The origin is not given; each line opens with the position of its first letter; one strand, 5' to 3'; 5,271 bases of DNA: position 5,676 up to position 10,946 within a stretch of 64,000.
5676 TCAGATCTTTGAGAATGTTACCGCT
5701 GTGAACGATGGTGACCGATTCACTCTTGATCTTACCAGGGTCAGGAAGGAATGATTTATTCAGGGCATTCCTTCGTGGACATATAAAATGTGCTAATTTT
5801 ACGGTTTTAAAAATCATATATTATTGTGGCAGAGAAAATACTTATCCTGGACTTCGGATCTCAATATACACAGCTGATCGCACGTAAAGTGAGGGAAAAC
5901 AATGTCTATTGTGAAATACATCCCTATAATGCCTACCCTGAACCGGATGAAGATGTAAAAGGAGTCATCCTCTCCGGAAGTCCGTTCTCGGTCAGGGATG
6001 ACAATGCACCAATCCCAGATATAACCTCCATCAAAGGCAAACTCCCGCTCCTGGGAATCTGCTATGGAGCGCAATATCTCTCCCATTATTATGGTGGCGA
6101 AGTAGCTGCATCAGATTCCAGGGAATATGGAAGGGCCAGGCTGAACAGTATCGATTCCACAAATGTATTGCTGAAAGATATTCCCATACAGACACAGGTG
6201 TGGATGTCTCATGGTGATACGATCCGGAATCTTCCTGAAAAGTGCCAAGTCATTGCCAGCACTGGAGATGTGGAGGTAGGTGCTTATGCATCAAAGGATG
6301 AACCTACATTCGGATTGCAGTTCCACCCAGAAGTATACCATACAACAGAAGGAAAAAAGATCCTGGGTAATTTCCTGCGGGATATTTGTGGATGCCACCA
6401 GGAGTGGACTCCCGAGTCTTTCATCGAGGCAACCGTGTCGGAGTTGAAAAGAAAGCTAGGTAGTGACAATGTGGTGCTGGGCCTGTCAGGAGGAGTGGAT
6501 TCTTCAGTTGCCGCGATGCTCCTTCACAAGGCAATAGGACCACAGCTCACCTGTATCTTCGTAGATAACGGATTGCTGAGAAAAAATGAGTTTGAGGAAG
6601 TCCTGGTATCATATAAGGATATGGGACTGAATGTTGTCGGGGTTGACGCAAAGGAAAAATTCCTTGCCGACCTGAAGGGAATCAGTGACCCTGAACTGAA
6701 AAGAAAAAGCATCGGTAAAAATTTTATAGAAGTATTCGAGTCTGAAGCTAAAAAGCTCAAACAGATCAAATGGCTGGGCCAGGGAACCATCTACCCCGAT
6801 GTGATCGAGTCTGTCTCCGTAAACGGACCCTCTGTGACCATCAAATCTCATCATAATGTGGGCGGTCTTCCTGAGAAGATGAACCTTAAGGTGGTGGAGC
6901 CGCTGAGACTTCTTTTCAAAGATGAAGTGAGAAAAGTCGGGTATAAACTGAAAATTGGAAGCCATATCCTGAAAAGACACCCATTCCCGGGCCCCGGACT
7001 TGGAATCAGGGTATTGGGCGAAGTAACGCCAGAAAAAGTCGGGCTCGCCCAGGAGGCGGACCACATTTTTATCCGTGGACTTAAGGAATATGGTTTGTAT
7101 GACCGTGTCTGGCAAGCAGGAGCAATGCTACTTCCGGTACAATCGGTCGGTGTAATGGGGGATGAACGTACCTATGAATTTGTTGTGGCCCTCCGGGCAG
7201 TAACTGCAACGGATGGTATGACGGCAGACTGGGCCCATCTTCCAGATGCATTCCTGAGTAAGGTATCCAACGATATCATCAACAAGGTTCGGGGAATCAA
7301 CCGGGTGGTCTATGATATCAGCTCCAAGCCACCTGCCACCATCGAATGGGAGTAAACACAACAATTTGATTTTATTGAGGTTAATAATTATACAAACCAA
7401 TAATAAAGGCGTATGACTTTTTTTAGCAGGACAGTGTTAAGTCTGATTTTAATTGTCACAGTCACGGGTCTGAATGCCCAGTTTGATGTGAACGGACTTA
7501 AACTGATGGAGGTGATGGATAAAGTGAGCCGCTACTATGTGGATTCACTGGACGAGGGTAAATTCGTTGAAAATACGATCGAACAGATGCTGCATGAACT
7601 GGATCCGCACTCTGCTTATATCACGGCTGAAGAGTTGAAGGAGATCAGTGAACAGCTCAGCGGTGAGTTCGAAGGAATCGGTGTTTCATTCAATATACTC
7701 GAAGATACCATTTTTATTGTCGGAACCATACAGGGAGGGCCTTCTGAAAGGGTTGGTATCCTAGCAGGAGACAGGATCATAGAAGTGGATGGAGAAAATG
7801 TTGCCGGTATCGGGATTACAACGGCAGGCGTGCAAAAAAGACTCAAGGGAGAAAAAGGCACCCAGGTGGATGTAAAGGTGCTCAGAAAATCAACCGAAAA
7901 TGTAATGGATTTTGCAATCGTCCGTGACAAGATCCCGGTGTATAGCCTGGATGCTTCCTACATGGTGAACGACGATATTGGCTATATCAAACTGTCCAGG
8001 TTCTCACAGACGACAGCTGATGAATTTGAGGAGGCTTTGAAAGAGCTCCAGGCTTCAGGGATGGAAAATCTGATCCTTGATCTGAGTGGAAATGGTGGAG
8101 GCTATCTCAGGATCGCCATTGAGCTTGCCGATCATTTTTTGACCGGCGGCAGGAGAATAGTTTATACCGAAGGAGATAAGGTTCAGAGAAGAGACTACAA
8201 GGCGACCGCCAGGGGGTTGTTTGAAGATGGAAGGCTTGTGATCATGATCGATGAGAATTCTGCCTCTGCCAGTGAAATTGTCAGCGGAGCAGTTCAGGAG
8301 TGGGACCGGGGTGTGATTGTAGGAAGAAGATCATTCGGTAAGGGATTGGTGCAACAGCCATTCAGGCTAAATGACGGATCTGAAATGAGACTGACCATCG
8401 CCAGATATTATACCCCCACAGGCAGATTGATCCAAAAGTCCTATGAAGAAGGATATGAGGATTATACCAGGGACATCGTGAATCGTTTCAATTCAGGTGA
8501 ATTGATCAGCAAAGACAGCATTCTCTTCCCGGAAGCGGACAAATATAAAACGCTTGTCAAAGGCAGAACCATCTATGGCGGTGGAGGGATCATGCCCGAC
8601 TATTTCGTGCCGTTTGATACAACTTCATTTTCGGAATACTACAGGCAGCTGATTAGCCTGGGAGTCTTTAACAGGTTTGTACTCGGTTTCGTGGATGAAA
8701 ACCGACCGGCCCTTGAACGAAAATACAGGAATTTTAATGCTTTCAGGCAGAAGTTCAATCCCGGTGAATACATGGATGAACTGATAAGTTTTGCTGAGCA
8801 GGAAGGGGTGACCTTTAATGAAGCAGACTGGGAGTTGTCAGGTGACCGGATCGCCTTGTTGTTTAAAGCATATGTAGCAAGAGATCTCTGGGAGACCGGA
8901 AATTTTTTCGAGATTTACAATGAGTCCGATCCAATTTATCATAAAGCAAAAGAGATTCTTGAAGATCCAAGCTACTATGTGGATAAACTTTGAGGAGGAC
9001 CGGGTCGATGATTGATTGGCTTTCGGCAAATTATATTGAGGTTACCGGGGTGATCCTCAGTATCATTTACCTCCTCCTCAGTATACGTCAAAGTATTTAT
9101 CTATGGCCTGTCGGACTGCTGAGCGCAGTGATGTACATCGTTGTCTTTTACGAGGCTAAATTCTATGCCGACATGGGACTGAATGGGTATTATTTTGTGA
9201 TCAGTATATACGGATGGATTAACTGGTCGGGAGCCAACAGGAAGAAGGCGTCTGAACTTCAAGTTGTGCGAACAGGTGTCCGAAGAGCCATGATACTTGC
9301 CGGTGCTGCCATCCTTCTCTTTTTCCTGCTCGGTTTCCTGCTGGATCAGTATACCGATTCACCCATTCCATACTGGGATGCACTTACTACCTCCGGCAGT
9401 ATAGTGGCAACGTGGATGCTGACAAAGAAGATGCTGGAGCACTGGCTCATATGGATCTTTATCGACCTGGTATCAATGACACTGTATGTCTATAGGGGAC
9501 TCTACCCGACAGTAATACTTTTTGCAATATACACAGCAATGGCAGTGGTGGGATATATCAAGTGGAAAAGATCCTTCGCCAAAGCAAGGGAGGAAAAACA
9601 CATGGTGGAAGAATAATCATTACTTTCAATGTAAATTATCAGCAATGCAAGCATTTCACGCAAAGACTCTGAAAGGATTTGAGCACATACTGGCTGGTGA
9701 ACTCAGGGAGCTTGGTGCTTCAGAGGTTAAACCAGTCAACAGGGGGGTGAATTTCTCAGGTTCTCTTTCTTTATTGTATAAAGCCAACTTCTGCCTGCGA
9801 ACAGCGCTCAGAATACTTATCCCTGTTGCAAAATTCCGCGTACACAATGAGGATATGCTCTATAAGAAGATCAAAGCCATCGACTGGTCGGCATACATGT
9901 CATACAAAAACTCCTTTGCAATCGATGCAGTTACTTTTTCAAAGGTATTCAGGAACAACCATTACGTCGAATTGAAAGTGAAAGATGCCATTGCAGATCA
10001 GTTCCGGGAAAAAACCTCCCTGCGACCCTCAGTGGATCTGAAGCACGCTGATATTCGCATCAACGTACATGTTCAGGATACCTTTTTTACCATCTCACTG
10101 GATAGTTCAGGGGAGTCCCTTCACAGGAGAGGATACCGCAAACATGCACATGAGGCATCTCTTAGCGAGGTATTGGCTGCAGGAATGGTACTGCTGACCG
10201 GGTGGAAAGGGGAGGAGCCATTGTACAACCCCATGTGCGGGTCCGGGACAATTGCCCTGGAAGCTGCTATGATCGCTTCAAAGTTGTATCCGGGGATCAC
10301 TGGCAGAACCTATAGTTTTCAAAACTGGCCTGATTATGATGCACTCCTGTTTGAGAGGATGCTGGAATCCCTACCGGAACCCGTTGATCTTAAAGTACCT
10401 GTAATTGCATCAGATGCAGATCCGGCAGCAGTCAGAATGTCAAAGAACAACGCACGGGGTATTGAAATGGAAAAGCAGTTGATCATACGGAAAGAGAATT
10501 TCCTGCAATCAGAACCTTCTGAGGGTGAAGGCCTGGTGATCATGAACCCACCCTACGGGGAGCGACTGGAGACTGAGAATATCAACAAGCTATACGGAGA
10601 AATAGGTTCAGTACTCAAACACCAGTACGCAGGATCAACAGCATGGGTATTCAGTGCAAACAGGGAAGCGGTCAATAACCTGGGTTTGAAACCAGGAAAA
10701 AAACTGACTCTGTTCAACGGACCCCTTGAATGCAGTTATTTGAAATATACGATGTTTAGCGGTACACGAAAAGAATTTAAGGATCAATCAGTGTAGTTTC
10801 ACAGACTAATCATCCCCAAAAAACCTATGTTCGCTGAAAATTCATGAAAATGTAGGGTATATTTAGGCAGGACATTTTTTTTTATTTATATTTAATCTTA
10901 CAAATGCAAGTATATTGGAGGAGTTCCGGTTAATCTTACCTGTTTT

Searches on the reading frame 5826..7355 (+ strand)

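Call 7: search_protein_families(library=pfam, proteins=[window:5826-7355:+], max_evalue=0.00001)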
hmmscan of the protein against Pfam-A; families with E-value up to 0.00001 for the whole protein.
window:5826-7355:+ (509 aa): 4 families
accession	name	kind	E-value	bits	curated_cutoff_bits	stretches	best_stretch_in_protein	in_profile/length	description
PF00958.27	GMP_synt_C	-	5.5e-41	139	27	1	419-508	3-92/92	GMP synthase C terminal domain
PF00117.34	GATase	-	2e-37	129.1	22.8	1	6-186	1-189/190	Glutamine amidotransferase class-I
PF02540.23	NAD_synthase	-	1.8e-09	37.5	21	1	203-278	8-84/242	NAD synthase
PF07722.19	Peptidase_C26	-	4.4e-08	33.6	20.5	1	68-169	101-219/219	Peptidase C26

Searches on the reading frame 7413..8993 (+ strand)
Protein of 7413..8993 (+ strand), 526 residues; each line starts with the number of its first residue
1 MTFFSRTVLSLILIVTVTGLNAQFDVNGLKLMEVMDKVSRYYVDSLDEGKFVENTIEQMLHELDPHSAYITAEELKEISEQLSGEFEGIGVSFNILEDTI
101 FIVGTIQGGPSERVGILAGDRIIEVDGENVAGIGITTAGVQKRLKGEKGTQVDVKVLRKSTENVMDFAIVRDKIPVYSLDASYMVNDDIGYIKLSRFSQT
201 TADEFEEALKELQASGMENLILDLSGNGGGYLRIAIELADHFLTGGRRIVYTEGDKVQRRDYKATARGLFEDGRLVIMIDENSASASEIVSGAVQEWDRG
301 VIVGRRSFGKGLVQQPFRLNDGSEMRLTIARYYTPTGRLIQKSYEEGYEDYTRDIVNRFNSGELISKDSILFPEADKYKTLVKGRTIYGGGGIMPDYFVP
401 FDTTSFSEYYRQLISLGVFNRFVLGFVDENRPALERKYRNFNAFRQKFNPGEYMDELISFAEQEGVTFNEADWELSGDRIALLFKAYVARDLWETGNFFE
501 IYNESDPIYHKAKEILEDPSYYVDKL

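Call 7: search_protein_families(library=pfam, proteins=[window:7413-8993:+], max_evalue=0.00001)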
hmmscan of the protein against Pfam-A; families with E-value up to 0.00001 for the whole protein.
window:7413-8993:+ (526 aa): 4 families
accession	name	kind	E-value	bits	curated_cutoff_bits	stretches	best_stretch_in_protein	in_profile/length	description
PF03572.23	Peptidase_S41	-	3.9e-50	170.1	24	1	188-342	1-156/165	Peptidase family S41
PF17820.7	PDZ_6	-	6.3e-09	35.9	27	1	106-158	6-54/54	PDZ domain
PF13180.12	PDZ_2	-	1.8e-08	35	27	1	88-162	2-73/80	PDZ domain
PF00595.29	PDZ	-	1.7e-06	28.7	23.2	1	87-156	10-80/81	PDZ domain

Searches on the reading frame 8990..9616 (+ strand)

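Call 7: search_protein_families(library=pfam, proteins=[window:8990-9616:+], max_evalue=0.00001)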
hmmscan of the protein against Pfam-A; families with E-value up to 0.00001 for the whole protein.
window:8990-9616:+ (208 aa): 1 family
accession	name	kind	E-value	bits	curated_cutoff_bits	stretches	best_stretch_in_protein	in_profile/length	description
PF04973.17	NMN_transporter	-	5.1e-57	193.1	27.3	1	14-194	1-175/175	Nicotinamide mononucleotide transporter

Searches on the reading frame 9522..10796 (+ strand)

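Call 7: search_protein_families(library=pfam, proteins=[window:9522-10796:+], max_evalue=0.00001)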
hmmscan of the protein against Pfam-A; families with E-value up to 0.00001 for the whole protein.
window:9522-10796:+ (424 aa): 3 families
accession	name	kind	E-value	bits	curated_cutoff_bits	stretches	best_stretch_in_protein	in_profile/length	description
PF01170.24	UPF0020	-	1.9e-40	139.1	22.3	1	203-406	1-195/197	RMKL-like, methyltransferase domain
PF02926.22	THUMP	-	4.2e-21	75.6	20.6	1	108-194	2-84/84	THUMP domain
PF22020.1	RlmL_1st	-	7.7e-17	61.4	27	1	45-99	2-55/55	RlmL ferredoxin-like domain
